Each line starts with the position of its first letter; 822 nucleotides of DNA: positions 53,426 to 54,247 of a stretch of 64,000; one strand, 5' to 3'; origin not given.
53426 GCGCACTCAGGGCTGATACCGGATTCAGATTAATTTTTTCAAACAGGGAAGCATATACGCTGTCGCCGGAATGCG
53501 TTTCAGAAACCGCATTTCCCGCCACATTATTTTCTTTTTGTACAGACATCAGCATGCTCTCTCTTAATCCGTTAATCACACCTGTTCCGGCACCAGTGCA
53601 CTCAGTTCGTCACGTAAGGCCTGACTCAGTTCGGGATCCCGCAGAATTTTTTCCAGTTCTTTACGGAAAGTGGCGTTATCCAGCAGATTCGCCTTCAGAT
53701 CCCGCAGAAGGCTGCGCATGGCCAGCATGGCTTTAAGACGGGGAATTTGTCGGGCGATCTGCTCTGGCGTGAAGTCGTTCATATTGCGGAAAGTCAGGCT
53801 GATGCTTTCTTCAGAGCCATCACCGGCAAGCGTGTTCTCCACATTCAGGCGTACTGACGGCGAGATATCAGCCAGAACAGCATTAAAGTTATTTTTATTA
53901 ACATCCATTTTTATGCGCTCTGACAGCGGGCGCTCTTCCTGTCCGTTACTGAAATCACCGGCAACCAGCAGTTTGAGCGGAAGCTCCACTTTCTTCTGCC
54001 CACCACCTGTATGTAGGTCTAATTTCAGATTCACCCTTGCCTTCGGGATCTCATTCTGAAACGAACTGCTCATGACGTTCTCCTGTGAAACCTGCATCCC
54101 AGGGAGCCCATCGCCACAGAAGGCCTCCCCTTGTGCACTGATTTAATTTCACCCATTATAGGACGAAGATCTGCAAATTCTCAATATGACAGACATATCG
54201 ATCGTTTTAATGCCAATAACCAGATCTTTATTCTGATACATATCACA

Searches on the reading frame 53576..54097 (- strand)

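Call 39: search_protein_families(library=pfam, proteins=[window:53576-54097:-], max_evalue=0.001)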
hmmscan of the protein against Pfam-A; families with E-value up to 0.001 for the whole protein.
window:53576-54097:- (173 aa): 1 family
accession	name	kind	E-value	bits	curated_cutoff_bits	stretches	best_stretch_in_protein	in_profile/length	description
PF05591.17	T6SS_VipA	-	2.6e-52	177.2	24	1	15-165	2-154/155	Type VI secretion system, VipA, VC_A0107 or Hcp2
